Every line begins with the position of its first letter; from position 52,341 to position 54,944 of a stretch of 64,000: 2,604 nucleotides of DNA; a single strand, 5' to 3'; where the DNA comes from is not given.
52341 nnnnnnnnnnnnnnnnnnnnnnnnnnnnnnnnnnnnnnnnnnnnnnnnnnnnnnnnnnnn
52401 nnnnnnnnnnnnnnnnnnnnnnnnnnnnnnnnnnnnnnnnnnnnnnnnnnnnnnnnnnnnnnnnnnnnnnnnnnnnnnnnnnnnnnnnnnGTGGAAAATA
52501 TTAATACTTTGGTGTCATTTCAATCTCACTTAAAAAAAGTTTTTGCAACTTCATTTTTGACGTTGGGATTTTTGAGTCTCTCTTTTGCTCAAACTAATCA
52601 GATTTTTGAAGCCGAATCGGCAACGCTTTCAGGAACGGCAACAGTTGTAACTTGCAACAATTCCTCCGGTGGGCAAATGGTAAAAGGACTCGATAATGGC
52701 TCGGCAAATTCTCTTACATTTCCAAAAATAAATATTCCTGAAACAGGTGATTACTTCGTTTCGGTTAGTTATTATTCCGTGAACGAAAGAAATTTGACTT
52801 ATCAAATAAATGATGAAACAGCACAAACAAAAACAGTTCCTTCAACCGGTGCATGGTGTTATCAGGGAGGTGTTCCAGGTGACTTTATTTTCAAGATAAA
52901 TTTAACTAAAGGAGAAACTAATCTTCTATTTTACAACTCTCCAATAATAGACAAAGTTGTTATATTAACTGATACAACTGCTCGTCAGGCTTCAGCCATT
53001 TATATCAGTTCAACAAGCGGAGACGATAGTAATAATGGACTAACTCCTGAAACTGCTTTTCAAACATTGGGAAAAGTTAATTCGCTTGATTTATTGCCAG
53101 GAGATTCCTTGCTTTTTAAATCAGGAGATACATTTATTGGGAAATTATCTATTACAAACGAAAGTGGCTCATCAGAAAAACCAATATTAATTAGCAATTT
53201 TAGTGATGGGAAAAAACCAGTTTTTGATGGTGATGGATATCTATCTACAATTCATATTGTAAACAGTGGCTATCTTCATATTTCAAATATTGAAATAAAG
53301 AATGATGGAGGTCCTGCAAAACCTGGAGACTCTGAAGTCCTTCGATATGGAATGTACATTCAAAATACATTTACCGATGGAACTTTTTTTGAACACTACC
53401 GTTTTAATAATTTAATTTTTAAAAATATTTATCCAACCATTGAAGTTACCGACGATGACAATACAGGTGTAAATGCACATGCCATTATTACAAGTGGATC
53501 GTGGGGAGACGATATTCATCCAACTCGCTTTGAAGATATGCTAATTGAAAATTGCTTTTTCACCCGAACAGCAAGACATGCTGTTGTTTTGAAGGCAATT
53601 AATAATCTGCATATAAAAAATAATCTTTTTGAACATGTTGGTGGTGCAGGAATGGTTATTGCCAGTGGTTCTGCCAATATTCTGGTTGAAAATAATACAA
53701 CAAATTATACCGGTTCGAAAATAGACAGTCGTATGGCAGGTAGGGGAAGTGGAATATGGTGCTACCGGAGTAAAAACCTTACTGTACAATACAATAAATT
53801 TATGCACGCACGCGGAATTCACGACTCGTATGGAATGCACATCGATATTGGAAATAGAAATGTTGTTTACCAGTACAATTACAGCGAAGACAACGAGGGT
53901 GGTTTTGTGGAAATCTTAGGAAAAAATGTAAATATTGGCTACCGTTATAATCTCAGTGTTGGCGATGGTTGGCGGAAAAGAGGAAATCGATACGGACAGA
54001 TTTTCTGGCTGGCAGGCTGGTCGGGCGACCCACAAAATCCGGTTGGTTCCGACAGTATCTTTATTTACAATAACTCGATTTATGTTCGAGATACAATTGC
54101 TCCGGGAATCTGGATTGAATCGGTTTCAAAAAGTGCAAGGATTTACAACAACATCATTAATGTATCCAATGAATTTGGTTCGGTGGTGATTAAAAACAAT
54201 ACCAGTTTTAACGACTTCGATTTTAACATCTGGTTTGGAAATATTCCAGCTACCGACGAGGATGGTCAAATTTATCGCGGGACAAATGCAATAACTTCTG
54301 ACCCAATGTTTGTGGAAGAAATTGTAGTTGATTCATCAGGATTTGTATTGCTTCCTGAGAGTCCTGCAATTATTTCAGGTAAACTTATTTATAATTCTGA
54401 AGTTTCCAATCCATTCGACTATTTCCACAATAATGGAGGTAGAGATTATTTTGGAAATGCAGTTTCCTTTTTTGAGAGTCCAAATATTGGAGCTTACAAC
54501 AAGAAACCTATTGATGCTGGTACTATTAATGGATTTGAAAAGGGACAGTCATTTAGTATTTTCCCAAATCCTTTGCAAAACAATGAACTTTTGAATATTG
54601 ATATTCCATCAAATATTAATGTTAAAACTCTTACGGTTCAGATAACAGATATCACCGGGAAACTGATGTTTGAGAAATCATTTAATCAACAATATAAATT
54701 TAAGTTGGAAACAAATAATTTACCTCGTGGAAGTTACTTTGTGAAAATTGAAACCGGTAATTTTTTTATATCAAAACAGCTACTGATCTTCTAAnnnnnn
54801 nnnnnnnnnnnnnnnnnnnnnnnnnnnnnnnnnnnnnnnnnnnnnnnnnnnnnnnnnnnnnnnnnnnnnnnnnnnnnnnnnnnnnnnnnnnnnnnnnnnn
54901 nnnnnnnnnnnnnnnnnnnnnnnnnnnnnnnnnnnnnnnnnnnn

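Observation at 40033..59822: Sulfated-glycan PUL whose only candidate depolymerases are two unassigned beta-helix paralogues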

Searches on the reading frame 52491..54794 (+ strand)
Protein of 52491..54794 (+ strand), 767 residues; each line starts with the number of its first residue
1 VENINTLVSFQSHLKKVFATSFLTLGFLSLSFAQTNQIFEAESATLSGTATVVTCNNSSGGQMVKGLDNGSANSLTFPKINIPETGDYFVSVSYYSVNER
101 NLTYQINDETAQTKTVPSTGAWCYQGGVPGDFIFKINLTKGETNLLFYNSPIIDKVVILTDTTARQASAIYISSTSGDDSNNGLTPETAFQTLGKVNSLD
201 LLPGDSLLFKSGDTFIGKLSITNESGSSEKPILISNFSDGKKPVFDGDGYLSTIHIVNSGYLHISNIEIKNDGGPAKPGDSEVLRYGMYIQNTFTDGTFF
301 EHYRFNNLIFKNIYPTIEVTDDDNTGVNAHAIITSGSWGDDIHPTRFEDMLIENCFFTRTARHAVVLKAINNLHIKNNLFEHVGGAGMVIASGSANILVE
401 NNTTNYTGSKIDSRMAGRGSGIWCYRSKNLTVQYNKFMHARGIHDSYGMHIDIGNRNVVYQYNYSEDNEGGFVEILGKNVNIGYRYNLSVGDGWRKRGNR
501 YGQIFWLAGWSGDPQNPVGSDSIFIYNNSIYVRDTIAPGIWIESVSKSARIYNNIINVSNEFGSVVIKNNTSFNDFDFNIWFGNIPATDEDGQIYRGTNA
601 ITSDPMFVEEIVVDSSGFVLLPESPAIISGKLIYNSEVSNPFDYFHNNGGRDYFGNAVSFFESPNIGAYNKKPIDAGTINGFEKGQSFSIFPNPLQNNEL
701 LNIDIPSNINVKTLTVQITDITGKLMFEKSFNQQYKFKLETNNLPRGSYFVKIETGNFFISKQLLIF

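Call 3: search_protein_families(library=pfam, proteins=[window:52491-54794:+], max_evalue=0.01)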
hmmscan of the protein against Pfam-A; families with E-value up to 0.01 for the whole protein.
window:52491-54794:+ (767 aa): 5 families
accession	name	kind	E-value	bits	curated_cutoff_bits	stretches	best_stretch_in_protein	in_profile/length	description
PF13229.12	Beta_helix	-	3.8e-14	53.1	25.9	2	253-405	2-135/158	Right handed beta helix region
PF18962.6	Por_Secre_tail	-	5.9e-12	46.1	27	1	690-766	1-75/75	Secretion system C-terminal sorting domain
PF16990.11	CBM_35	-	0.00045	21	28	1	38-96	2-58/121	Carbohydrate binding module (family 35)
PF03422.21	CBM_6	-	0.0012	19.5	28.9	1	40-144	1-103/125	Carbohydrate binding module (family 6)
PF11589.14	DUF3244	-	0.0022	18.4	25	1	702-755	30-85/96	Domain of unknown function (DUF3244)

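Call 7: search_solved_structures(query=window:52491-54794:+, max_evalue=1, show_alignments=2)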
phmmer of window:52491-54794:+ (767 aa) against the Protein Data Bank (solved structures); distinct sequences matched with E-value up to 1: 5.
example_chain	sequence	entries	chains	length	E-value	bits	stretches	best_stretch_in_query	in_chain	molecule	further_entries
6kqs_A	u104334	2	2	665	3.5e-22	81.7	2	169-249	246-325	lacto-N-biosidase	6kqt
7v6m_A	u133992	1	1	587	1.1e-16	63.6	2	165-249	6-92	Fibronectin type III domain-containing protein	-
2wz8_A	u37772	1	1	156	0.00013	23.6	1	33-97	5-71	CELLULOSOME PROTEIN DOCKERIN TYPE I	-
1uxz_A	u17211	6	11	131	0.071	14.5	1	44-123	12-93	CELLULASE B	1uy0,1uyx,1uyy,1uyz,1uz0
8glk_D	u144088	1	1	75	0.11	14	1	689-765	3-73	Endonuclease I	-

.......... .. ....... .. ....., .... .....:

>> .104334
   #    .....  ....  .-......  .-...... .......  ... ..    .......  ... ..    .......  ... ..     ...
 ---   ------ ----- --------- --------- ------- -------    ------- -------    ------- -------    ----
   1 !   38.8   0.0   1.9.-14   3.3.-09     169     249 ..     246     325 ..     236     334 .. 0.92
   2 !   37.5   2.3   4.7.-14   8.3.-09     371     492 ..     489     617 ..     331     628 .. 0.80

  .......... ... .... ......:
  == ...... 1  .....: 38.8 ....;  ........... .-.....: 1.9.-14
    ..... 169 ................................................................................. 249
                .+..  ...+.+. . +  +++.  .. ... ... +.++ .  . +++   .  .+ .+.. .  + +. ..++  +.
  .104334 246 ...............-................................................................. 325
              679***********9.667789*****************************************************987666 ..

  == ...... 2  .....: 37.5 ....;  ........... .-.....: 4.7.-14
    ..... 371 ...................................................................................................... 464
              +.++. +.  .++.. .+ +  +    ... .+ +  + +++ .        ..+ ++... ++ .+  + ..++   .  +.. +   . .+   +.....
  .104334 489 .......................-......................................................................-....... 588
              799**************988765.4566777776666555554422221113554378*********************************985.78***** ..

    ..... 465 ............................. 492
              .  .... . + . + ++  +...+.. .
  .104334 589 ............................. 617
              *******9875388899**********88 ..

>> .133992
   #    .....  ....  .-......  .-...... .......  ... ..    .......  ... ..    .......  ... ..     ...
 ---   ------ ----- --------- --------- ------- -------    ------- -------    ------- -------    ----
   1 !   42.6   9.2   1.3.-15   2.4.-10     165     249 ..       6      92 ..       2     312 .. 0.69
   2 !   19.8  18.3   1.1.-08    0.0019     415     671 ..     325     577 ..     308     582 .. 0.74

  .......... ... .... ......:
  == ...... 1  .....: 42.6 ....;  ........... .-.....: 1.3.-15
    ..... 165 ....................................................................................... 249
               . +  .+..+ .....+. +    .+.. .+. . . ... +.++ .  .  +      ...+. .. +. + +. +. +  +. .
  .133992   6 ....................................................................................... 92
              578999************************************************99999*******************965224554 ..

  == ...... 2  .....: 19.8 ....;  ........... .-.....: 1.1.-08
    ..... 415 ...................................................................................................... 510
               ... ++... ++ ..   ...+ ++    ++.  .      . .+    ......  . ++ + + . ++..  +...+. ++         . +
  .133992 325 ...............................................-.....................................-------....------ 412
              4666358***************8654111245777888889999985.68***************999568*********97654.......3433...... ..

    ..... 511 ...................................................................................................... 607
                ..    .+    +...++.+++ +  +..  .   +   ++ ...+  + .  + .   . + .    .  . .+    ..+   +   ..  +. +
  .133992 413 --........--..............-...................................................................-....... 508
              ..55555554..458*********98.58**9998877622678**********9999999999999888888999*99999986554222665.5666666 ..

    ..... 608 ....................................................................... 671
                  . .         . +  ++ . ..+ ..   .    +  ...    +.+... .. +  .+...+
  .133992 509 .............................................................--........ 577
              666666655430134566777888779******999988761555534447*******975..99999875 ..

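Call 31: search_protein_families(library=ncbifam, proteins=[window:52491-54794:+], max_evalue=0.00001)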
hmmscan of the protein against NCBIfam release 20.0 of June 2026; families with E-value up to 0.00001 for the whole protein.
window:52491-54794:+ (767 aa): 3 families
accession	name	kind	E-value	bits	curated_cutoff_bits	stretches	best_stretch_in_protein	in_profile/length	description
NF047897.1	LctobiosidLnbX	equivalog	9.7e-14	50.2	2500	1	163-244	39-125/1498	lacto-N-biosidase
TIGR04183.1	Por_Secre_tail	domain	6.3e-11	42.1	23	1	690-766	1-71/72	T9SS type A sorting domain-containing protein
NF038113.1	T9SSA_dep_M36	equivalog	9.3e-11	40.6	885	1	678-766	784-868/869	T9SS-dependent M36 family metallopeptidase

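Call 61: find_homologous_proteins(query=window:52491-54794:+, max_evalue=0.00001)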
Query window:52491-54794:+ (767 aa): 495 proteins with E <= 0.00001 among 8000 candidates; the best 120 are listed.
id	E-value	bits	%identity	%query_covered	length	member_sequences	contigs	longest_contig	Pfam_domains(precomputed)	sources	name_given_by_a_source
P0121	0.0e+0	1741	100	100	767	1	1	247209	PF13229.13,PF18962.8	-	-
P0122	0.0e+0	1391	80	98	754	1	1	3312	PF13229.13,PF18962.8,PF05048.20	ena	-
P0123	0.0e+0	1381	80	98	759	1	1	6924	PF13229.13,PF18962.8,PF11589.15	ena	-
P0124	0.0e+0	1362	78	99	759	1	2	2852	PF13229.13,PF18962.8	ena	-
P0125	0.0e+0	1360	77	99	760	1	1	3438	PF13229.13,PF18962.8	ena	-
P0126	0.0e+0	1357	77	99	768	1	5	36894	PF13229.13,PF18962.8,PF05048.20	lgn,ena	-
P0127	0.0e+0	1344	77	98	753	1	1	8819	PF13229.13,PF18962.8,PF05048.20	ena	-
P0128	0.0e+0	1292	72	99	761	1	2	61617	PF13229.13,PF18962.8,PF11589.15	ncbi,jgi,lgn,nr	ncbi:MAG: right-handed parallel beta-helix repeat-containing protein [Bacteroidetes bacterium]|nr:ri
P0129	0.0e+0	1283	72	99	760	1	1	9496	PF13229.13,PF18962.8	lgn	-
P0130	0.0e+0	1245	70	98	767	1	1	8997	PF13229.13,PF18962.8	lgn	-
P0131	0.0e+0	1245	72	96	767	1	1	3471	PF13229.13,PF18962.8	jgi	-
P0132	0.0e+0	1243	72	96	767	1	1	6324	PF13229.13,PF18962.8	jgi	-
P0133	0.0e+0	1217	70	98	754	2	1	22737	PF13229.13,PF18962.8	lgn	-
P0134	0.0e+0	1191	68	98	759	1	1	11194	PF13229.13,PF18962.8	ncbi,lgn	-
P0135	0.0e+0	1187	68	98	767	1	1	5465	PF13229.13,PF18962.8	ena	-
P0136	0.0e+0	1174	69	97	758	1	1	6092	PF13229.13,PF18962.8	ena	-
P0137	0.0e+0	1169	68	97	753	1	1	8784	PF13229.13,PF18962.8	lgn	-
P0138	0.0e+0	1165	68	96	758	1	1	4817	PF13229.13,PF18962.8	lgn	-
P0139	0.0e+0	1162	66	98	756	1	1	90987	PF13229.13,PF18962.8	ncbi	ncbi:MAG: T9SS type A sorting domain-containing protein [Bacteroidota bacterium]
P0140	0.0e+0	1149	65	99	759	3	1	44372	PF13229.13,PF18962.8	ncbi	-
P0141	0.0e+0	1123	70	92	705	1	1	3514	PF13229.13,PF22704.3,PF18962.8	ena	-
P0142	0.0e+0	1123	64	100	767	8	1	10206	PF13229.13,PF18962.8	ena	-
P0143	0.0e+0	1079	63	97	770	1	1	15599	PF13229.13,PF18962.8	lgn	-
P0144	0.0e+0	1073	64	96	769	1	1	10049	PF13229.13,PF18962.8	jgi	-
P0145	0.0e+0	1068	62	100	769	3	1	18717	PF13229.13,PF18962.8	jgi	jgi:hypothetical protein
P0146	0.0e+0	1066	62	96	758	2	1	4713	PF13229.13,PF18962.8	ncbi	-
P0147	0.0e+0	1062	61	97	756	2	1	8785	PF13229.13,PF18962.8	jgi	-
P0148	0.0e+0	1061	61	98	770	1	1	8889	PF13229.13,PF18962.8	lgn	-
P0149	0.0e+0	1060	62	96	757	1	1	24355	PF13229.13,PF18962.8,PF22842.4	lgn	-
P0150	0.0e+0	1059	61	97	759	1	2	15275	PF13229.13,PF18962.8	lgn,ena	-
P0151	0.0e+0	1055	60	96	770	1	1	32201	PF13229.13,PF18962.8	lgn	-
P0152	0.0e+0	1052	61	97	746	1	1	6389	PF13229.13,PF18962.8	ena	-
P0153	0.0e+0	1047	63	95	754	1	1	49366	PF13229.13,PF18962.8,PF22842.4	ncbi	-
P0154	0.0e+0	1044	61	97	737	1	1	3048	PF13229.13,PF18962.8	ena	-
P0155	0.0e+0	1043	61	97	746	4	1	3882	PF13229.13,PF18962.8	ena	-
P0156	0.0e+0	1037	60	97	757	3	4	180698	PF13229.13,PF18962.8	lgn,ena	-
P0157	0.0e+0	1027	60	96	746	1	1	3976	PF13229.13,PF18962.8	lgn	-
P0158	0.0e+0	1026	63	92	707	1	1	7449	PF13229.13,PF18962.8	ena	-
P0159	0.0e+0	1020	58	98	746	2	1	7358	PF13229.13,PF18962.8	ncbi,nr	ncbi:MAG: T9SS type A sorting domain-containing protein [Desulfobulbaceae bacterium]|nr:T9SS type A 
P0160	0.0e+0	1018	59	97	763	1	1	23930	PF13229.13,PF18962.8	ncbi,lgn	-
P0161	0.0e+0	1018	60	97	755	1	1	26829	PF13229.13,PF16990.12,PF18962.8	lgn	-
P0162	0.0e+0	1012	60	95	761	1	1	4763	PF18962.8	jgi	-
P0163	1.5e-298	1010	59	97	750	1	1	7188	PF13229.13,PF18962.8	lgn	-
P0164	2.7e-298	1010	58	98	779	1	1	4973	PF13229.13,PF18962.8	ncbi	-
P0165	3.0e-297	1006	59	96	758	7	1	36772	PF13229.13,PF18962.8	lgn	-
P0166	7.2e-294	995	58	97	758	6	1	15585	PF13229.13,PF18962.8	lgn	-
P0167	8.4e-294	995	58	98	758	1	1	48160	PF13229.13,PF18962.8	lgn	-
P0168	1.1e-293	994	57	98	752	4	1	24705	PF13229.13,PF18962.8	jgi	jgi:hypothetical protein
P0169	6.0e-293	992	58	97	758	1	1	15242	PF13229.13,PF18962.8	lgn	-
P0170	1.6e-292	991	57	99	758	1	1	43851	PF13229.13,PF18962.8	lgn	-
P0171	1.9e-292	990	57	99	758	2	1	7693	PF13229.13,PF18962.8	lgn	-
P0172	4.5e-292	989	55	99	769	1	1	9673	PF13229.13,PF18962.8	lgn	-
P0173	1.1e-286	971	57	96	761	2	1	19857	PF13229.13,PF18962.8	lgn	-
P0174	2.1e-279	947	56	92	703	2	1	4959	PF13229.13,PF18962.8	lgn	-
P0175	1.3e-268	911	52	98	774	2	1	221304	PF13229.13,PF18962.8,PF22842.4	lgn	-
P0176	3.7e-268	910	64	83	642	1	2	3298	PF13229.13,PF18962.8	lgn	-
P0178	8.5e-259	879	54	96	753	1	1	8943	PF13229.13,PF18962.8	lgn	-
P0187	2.8e-238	811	50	94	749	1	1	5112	PF13229.13,PF18962.8,PF22842.4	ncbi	-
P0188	5.1e-238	810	60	78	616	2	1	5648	PF13229.13,PF18962.8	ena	-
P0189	8.3e-230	783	54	80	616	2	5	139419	PF13229.13,PF18962.8,PF22842.4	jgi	-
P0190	3.5e-225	768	56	78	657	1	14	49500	PF13229.13,PF18962.8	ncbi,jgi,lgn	ncbi:MAG: hypothetical protein ACI81P_001295 [Neolewinella sp.]|jgi:hypothetical protein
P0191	3.6e-225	768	56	78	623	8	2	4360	PF13229.13,PF18962.8,PF22842.4,PF05048.20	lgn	-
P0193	4.3e-223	761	54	77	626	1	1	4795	PF13229.13,PF18962.8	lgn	-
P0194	7.2e-223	760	59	74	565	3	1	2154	PF13229.13,PF18962.8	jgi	jgi:hypothetical protein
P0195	2.4e-220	752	54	80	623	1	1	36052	PF13229.13,PF18962.8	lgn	-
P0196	9.4e-219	747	55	78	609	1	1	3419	PF13229.13,PF18962.8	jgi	jgi:hypothetical protein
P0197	8.6e-218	743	54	78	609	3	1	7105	PF13229.13,PF18962.8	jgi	jgi:hypothetical protein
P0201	1.4e-210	720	54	78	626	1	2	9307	PF13229.13,PF18962.8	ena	-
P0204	2.6e-184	633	48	80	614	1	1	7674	PF13229.13,PF18962.8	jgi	-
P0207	1.2e-132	462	35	64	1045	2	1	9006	PF16990.12,PF22704.3,PF18962.8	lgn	-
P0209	1.7e-109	385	35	95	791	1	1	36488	PF18962.8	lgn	-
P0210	2.8e-106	375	35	97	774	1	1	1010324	PF18962.8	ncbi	-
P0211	3.8e-106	374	37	77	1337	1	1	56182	PF13229.13,PF18962.8,PF16347.11,PF00884.29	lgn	-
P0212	8.7e-106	373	37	69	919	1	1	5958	PF18962.8,PF14200.13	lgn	-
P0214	1.4e-104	369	34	98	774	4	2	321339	PF18962.8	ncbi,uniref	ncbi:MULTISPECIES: T9SS type A sorting domain-containing protein [unclassified Carboxylicivirga]|uni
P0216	1.8e-103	365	35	91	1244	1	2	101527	PF18962.8,PF16347.11,PF00884.29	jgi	jgi:arylsulfatase A-like enzyme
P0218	4.1e-103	364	34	98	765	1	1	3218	PF13229.13,PF18962.8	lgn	-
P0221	5.6e-102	361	36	78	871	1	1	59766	PF18962.8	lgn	-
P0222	1.0e-101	360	34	95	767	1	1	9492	PF18962.8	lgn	-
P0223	4.2e-101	358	35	90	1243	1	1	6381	PF18962.8,PF16347.11,PF00884.29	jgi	jgi:arylsulfatase A-like enzyme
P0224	4.8e-101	357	34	95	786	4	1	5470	PF13229.13,PF18962.8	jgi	jgi:hypothetical protein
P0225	6.5e-101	357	36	80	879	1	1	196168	PF18962.8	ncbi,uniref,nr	ncbi:T9SS type A sorting domain-containing protein [Marinilabilia rubra]|uniref:Secretion system C-t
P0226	2.2e-100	355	33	95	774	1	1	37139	PF22704.3,PF18962.8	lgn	-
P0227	3.6e-100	355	35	93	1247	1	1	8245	PF18962.8,PF16347.11,PF00884.29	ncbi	-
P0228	5.3e-100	354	34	97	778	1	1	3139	PF13229.13,PF18962.8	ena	-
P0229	1.4e-99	353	34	90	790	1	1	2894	PF18962.8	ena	-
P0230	7.7e-99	350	34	95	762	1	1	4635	PF18962.8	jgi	-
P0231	7.8e-99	350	38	65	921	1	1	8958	PF18962.8,PF16184.12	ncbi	-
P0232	4.9e-98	347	35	80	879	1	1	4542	PF18962.8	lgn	-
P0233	5.4e-98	347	33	95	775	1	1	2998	PF13229.13,PF18962.8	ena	-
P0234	3.1e-97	345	38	79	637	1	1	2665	PF13229.13,PF18962.8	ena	-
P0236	6.2e-97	344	37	78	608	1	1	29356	PF13229.13,PF18962.8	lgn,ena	-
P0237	9.9e-97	343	38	69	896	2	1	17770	PF18962.8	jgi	-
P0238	1.0e-96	343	34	78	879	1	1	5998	PF13229.13,PF18962.8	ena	-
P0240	4.2e-95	338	34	78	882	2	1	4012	PF18962.8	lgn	-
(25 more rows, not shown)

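Call 79: find_encoding_contigs(protein=P0126, flank=10000, max_places=1)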
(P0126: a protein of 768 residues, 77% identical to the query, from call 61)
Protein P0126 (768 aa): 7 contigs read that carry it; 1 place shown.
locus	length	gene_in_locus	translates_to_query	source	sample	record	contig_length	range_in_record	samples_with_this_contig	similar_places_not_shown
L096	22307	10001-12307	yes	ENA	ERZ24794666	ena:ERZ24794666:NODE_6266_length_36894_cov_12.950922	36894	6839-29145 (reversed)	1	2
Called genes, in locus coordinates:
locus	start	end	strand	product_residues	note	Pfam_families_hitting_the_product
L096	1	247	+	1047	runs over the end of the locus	PF13620:CarboxypepD_reg, PF13715:CarbopepD_reg_2, PF07715:Plug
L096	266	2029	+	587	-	PF14322:SusD-like_3, PF07980:SusD_RagB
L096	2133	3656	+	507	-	PF00884:Sulfatase, PF01663:Phosphodiest, PF02995:DUF229 (weak), PF16347:SGSH_C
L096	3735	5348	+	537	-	PF00884:Sulfatase, PF01663:Phosphodiest (faint), PF16347:SGSH_C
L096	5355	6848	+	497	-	PF00884:Sulfatase, PF01663:Phosphodiest (weak), PF16347:SGSH_C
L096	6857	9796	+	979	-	PF02837:Glyco_hydro_2_N, PF22666:Glyco_hydro_2_N2 (weak), PF00703:Glyco_hydro_2, PF02836:Glyco_hydro_2_C (weak)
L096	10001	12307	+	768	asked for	PF05048:NosD (weak), PF13229:Beta_helix, PF18962:Por_Secre_tail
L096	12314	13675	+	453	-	PF00884:Sulfatase, PF01663:Phosphodiest (weak), PF16347:SGSH_C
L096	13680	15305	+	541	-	PF13229:Beta_helix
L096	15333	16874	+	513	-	PF13229:Beta_helix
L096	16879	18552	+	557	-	PF00884:Sulfatase, PF01663:Phosphodiest (weak), PF16347:SGSH_C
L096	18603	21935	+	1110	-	PF17128:DUF5107, PF23914:TPR_CcmH_CycH (faint), PF00515:TPR_1 (faint), PF07719:TPR_2 (faint), PF13181:TPR_8 (faint), PF13424:TPR_12 (weak), PF13428:TPR_14 (faint), PF13431:TPR_17 (faint), +3 more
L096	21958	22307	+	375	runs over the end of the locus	PF04616:Glyco_hydro_43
